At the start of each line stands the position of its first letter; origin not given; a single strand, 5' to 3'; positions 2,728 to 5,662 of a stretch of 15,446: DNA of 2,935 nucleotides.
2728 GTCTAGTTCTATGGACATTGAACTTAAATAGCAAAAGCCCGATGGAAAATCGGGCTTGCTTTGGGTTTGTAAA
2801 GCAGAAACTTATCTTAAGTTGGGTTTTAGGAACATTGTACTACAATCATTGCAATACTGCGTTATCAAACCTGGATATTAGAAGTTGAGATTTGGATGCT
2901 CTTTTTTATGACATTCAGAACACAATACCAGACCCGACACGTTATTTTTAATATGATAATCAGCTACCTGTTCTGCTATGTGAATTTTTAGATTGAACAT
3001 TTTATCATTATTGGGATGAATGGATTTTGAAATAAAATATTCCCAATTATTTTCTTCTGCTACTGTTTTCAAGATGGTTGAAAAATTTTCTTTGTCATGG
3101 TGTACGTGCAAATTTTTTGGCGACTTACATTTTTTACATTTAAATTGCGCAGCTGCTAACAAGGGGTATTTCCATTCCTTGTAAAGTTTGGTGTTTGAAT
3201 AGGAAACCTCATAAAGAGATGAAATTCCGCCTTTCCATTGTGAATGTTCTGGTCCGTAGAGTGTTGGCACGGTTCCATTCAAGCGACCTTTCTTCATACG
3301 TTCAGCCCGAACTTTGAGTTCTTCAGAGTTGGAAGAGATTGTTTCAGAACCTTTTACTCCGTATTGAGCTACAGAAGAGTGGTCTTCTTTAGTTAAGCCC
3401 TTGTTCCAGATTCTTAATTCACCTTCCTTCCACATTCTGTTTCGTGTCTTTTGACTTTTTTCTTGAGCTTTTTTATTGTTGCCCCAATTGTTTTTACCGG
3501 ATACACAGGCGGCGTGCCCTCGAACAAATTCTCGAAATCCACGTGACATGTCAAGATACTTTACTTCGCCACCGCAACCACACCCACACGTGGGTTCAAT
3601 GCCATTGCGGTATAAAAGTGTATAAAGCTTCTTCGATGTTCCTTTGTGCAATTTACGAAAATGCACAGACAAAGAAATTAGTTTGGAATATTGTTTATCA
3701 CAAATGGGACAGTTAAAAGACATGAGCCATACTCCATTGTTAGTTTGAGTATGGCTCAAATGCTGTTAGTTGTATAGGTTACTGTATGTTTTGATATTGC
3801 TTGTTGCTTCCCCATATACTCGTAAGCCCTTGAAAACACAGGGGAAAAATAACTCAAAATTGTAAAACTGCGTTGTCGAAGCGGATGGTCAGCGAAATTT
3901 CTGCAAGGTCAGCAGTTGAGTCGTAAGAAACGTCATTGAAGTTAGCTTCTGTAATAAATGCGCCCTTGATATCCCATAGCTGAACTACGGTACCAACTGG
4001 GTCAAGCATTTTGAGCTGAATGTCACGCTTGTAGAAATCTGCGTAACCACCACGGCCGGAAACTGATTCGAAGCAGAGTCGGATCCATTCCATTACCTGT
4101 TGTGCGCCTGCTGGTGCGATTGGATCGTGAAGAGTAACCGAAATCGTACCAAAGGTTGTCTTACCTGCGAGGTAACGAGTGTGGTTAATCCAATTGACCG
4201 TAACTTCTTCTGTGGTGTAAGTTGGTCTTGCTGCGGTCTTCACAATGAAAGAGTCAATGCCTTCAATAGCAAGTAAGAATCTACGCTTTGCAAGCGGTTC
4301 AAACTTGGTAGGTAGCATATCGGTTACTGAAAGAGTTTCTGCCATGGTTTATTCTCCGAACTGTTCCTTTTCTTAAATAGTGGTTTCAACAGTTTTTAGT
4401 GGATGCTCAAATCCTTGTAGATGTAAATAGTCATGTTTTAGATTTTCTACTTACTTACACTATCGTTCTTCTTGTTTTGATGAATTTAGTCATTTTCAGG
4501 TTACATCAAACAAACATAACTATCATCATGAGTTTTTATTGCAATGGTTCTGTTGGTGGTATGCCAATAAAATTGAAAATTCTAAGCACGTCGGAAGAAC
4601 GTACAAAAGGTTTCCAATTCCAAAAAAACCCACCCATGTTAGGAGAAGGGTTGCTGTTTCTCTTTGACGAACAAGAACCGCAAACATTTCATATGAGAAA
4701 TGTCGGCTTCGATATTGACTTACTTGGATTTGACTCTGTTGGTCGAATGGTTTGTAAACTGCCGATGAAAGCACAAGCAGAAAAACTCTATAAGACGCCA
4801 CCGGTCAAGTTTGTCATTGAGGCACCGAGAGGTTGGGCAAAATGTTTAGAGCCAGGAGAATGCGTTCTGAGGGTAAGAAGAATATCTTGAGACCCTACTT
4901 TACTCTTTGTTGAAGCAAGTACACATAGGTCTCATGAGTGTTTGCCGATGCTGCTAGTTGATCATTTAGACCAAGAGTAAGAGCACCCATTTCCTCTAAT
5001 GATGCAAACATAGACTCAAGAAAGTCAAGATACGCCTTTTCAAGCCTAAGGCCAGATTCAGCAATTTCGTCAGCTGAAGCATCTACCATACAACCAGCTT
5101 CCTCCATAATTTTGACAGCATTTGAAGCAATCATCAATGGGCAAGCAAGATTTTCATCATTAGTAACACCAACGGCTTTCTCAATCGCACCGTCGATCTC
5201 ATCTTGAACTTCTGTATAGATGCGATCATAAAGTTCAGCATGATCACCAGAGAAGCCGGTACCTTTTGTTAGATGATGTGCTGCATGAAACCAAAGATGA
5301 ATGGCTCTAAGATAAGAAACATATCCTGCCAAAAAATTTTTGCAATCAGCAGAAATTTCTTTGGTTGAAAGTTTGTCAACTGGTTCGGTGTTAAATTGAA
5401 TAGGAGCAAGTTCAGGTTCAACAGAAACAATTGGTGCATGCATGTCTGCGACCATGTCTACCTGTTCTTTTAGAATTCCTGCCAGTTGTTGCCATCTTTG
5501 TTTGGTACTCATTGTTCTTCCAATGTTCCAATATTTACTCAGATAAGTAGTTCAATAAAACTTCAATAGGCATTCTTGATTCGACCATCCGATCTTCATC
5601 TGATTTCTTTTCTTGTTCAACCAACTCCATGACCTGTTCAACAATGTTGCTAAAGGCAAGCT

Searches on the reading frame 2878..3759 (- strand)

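Call 4: search_protein_families(library=pfam, proteins=[window:2878-3759:-], max_evalue=1)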
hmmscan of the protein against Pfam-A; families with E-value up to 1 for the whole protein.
window:2878-3759:- (293 aa): 9 families
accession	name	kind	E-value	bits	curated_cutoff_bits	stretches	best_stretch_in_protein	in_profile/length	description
PF00096.32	zf-C2H2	-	0.0072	17.2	25.2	1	15-38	1-23/23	Zinc finger, C2H2 type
PF05129.18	Zn_ribbon_Elf1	-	0.011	16.2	29.8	0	202-225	19-42/79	Transcription elongation factor Elf1 like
PF18112.7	Zn-C2H2_12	-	0.014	16.2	23.2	1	17-29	3-15/27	Autophagy receptor zinc finger-C2H2 domain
PF13894.12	zf-C2H2_4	-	0.02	16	27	1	15-38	1-24/24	C2H2-type zinc finger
PF05605.18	zf-Di19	-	0.043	14.5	27.5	1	14-44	2-31/54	Drought induced 19 protein (Di19), zinc-binding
PF13912.12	zf-C2H2_6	-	0.25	11.8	25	1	15-33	2-20/27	C2H2-type zinc finger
PF12760.12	Zn_ribbon_IS1595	-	0.43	11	25.4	0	200-212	32-44/46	Transposase zinc-ribbon domain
PF23107.1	Zf-C2H2_ZNF451_C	-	0.49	11.5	30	0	15-34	3-58/59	Two consecutive Zinc fingers C2H2 type, ZNF451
PF03367.19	Zn_ribbon_ZPR1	-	0.57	10.1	23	0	10-24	31-45/56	ZPR1 zinc-finger domain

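Call 5: search_protein_families(library=phrogs, proteins=[window:2878-3759:-], max_evalue=0.01)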
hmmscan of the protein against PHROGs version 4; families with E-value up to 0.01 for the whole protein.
window:2878-3759:- (293 aa): 1 family
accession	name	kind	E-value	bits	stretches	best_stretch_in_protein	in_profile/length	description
phrog_8048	-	DNA, RNA and nucleotide metabolism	0.00036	20.8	1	190-288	161-226/273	HNH endonuclease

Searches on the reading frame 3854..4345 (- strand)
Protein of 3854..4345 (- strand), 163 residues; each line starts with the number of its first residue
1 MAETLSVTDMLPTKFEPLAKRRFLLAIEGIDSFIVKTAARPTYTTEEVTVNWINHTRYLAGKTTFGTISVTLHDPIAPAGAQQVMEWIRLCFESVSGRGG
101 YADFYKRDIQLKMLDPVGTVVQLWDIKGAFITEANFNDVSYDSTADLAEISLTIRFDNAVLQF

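Call 4: search_protein_families(library=pfam, proteins=[window:3854-4345:-], max_evalue=1)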
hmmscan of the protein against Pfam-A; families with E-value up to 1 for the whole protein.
window:3854-4345:- (163 aa): 1 family
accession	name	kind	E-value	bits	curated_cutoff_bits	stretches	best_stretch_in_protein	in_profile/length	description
PF06841.18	Phage_T4_gp19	-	2.6e-05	24.5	28.2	1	47-145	34-120/134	T4-like virus tail tube protein gp19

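Call 5: search_protein_families(library=phrogs, proteins=[window:3854-4345:-], max_evalue=0.01)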
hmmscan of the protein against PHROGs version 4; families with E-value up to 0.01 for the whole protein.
window:3854-4345:- (163 aa): 2 families
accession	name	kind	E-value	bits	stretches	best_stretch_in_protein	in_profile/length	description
phrog_4542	-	tail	4.3e-29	102.4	1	13-161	21-180/214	tail tube protein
phrog_45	-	tail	2.2e-10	41.3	1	32-159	123-252/350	tail tube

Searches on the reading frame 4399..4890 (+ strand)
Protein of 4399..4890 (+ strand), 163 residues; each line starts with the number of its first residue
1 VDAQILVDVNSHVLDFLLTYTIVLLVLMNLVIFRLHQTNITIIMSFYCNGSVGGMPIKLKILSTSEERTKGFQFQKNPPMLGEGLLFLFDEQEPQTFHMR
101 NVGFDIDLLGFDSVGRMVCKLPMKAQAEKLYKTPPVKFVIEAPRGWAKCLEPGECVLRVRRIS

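Call 4: search_protein_families(library=pfam, proteins=[window:4399-4890:+], max_evalue=1)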
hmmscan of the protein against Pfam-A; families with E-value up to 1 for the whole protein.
window:4399-4890:+ (163 aa): 1 family
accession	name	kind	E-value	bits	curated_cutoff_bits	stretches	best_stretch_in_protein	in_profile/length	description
PF02643.20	DUF192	-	2e-12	47.5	27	1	57-153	1-91/96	Uncharacterized ACR, COG1430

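Call 5: search_protein_families(library=phrogs, proteins=[window:4399-4890:+], max_evalue=0.01)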
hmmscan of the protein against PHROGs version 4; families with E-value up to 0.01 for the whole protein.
window:4399-4890:+ (163 aa): 1 family
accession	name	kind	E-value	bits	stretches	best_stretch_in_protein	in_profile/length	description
phrog_8481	-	unknown function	0.0039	18.4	1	5-47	37-77/111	-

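Call 7: search_protein_families(library=ncbifam, proteins=[window:4399-4890:+], max_evalue=1)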
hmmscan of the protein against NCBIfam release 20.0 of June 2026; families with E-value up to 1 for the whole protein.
window:4399-4890:+ (163 aa): 0 families

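Call 60: search_protein_families(library=padloc, proteins=[window:4399-4890:+], max_evalue=0.1)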
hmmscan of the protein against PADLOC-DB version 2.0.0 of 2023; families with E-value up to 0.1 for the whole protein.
window:4399-4890:+ (163 aa): 0 families

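Call 99: search_solved_structures(query=window:4399-4890:+, max_evalue=1)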
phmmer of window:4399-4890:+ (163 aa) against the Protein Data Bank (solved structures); distinct sequences matched with E-value up to 1: 2.
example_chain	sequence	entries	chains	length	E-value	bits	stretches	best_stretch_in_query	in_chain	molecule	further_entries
3m7a_A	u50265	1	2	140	0.0021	21.1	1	44-125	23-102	uncharacterized protein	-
3pjy_A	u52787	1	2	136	0.058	16.4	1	58-150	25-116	Hypothetical signal peptide protein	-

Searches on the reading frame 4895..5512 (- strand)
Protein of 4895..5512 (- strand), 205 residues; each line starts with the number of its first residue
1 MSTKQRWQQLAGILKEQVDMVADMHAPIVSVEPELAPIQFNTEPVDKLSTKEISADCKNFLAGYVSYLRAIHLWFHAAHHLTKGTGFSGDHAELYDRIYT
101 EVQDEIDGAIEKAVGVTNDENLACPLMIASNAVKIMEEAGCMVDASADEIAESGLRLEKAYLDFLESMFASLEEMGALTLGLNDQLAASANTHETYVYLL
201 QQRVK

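Call 4: search_protein_families(library=pfam, proteins=[window:4895-5512:-], max_evalue=1)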
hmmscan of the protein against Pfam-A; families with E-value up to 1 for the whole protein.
window:4895-5512:- (205 aa): 2 families
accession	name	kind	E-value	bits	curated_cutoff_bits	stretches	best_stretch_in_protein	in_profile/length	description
PF19174.5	DUF5856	-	0.044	15.3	34.6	1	95-153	13-74/94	Family of unknown function (DUF5856)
PF07817.19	GLE1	-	0.2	11.4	24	0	100-185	46-135/250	GLE1-like protein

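Call 5: search_protein_families(library=phrogs, proteins=[window:4895-5512:-], max_evalue=0.01)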
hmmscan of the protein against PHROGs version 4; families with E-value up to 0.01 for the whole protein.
window:4895-5512:- (205 aa): 1 family
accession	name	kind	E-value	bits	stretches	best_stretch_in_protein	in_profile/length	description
phrog_3636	-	DNA, RNA and nucleotide metabolism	4.7e-05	24.6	1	56-116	7-66/149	DNA binding protein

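Call 7: search_protein_families(library=ncbifam, proteins=[window:4895-5512:-], max_evalue=1)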
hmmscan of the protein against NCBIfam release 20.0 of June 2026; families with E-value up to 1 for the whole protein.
window:4895-5512:- (205 aa): 0 families

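Call 60: search_protein_families(library=padloc, proteins=[window:4895-5512:-], max_evalue=0.1)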
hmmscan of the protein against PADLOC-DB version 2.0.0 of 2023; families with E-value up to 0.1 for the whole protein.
window:4895-5512:- (205 aa): 0 families

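Call 98: search_solved_structures(query=window:4895-5512:-, max_evalue=10, show_alignments=1)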
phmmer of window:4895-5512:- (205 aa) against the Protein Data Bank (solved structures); distinct sequences matched with E-value up to 10: 4.
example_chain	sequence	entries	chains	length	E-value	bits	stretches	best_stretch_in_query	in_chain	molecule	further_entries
2yjj_A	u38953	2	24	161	0.15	15.4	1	50-122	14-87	AFP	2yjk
6hvq_E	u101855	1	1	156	0.24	14.7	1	54-117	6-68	DNA protection during starvation protein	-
2iy4_A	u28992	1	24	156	0.3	14.4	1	54-117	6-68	NON-HEME IRON-CONTAINING FERRITIN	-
1qgh_A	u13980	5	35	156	0.32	14.3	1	54-117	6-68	NON-HEME IRON-CONTAINING FERRITIN | DNA protection during starvation protein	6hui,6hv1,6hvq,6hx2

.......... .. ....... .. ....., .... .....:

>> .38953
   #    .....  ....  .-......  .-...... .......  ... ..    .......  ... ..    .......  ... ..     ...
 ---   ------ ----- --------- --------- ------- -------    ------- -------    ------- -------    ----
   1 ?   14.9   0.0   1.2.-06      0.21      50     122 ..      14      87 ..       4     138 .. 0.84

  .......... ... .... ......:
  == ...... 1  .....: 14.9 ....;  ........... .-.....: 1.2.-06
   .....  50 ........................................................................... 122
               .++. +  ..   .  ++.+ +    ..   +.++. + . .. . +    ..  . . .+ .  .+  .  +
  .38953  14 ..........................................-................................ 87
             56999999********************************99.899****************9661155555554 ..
